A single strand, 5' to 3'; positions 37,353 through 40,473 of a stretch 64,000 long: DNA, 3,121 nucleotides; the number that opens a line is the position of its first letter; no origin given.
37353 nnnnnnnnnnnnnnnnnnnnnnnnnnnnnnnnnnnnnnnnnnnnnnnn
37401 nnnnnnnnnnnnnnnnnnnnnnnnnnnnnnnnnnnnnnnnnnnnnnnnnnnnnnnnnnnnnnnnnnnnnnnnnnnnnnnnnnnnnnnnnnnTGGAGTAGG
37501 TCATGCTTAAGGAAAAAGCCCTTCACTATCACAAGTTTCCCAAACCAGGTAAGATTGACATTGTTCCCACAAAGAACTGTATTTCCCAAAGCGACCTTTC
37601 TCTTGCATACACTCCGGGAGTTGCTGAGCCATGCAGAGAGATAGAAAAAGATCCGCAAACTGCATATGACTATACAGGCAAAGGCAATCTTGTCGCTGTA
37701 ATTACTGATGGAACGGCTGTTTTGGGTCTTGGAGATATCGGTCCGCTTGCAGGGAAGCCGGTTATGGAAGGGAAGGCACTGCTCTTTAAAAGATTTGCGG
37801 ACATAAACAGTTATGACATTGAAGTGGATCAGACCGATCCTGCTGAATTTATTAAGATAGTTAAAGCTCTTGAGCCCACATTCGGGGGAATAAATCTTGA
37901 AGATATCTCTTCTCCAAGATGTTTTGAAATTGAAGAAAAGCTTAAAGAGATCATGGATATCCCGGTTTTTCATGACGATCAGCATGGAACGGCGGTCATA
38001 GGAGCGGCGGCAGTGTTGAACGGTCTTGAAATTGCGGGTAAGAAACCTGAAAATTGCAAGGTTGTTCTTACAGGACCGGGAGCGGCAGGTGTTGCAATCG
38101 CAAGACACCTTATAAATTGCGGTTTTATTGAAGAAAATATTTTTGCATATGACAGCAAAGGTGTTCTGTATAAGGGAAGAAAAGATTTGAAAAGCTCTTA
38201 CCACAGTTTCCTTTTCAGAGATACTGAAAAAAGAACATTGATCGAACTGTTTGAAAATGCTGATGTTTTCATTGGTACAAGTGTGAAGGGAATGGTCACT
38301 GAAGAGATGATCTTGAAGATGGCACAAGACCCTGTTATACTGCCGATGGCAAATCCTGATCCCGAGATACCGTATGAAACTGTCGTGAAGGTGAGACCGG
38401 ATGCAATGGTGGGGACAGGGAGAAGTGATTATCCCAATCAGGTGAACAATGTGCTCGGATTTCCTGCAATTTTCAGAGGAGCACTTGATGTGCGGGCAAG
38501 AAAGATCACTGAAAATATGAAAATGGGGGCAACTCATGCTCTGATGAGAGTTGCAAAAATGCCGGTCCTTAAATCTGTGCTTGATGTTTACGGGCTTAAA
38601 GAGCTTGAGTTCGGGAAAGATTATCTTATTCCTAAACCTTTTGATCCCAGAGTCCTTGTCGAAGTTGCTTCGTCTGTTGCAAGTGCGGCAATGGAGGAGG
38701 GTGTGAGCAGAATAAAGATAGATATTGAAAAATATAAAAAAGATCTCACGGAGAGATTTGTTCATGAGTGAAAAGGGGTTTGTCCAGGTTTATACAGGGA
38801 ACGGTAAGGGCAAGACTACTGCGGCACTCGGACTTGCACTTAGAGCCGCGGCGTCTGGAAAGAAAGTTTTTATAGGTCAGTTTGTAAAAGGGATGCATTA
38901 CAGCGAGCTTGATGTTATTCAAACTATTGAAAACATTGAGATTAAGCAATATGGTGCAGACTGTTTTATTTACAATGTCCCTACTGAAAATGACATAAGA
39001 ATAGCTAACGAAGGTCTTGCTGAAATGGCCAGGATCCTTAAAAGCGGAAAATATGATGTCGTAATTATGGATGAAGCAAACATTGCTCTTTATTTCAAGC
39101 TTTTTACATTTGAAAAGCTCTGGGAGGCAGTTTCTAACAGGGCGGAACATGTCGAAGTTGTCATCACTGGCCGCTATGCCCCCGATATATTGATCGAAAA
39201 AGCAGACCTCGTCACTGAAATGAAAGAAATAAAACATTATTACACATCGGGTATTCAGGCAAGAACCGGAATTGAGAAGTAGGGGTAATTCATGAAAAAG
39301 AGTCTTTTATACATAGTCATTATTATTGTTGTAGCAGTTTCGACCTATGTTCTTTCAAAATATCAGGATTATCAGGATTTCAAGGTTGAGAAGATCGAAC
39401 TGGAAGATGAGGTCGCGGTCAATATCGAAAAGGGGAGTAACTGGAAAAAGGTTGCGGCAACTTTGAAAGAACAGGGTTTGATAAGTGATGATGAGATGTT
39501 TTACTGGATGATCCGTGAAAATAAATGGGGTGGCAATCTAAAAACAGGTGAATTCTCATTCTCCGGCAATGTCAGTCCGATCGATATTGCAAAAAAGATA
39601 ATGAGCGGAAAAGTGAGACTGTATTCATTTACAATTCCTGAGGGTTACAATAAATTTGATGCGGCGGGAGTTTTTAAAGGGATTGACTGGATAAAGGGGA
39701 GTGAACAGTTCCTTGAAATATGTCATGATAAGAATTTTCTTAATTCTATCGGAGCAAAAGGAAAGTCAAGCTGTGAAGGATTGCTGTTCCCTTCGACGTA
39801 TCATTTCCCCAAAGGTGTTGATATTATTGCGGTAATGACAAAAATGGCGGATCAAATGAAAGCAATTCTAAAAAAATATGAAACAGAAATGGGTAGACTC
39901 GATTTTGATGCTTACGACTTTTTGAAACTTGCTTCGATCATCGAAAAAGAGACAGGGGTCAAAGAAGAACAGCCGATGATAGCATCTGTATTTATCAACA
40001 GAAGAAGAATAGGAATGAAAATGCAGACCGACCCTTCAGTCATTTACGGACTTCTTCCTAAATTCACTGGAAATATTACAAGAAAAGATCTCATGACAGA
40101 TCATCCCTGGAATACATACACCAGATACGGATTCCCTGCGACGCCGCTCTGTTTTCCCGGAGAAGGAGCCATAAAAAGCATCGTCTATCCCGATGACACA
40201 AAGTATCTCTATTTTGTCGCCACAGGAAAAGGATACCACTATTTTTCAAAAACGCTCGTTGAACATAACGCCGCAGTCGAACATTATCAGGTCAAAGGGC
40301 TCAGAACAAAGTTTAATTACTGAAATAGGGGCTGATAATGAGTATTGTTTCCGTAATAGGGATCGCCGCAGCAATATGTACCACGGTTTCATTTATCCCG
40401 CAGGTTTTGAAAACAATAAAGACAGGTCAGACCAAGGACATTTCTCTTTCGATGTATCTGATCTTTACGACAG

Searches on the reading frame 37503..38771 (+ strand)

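Call 37: search_protein_families(library=pfam, proteins=[window:37503-38771:+], max_evalue=0.0001)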
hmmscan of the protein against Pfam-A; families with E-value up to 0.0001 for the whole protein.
window:37503-38771:+ (422 aa): 2 families
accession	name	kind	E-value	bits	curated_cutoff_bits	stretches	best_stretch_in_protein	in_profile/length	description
PF00390.24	malic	-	1.9e-32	113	23.1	1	17-148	3-182/182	Malic enzyme, N-terminal domain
PF03949.21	Malic_M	-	5.6e-22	78.7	23.5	1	162-352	3-226/258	Malic enzyme, NAD binding domain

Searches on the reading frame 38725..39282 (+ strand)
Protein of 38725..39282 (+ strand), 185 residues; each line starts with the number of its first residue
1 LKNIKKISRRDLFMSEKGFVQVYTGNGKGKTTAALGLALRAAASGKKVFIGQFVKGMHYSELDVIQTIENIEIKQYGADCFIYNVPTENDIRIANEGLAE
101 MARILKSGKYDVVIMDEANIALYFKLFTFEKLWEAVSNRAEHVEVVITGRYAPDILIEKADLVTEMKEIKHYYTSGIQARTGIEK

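Call 38: search_protein_families(library=pfam, proteins=[window:38725-39282:+], max_evalue=0.001)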
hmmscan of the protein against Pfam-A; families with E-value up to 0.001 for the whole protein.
window:38725-39282:+ (185 aa): 1 family
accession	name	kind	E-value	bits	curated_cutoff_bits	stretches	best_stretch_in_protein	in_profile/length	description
PF02572.21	CobA_CobO_BtuR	-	3.3e-61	206.9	25.7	1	16-184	1-171/172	ATP:corrinoid adenosyltransferase BtuR/CobO/CobP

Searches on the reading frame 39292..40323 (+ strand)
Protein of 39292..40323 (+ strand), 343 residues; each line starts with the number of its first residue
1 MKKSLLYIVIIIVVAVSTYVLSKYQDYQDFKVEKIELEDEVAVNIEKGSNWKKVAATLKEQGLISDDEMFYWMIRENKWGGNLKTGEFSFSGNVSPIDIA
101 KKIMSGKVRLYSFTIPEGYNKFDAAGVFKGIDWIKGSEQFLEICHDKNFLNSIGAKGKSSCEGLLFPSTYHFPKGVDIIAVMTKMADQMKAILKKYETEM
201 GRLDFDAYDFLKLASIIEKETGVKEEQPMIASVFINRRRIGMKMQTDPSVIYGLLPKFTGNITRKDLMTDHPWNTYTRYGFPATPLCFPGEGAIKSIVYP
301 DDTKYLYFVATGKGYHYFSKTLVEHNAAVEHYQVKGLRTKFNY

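Call 38: search_protein_families(library=pfam, proteins=[window:39292-40323:+], max_evalue=0.001)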
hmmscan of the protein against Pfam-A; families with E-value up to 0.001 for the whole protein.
window:39292-40323:+ (343 aa): 1 family
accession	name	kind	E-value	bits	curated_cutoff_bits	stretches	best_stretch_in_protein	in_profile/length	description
PF02618.21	YceG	-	2.9e-76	257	32.4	1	43-330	1-274/275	YceG-like family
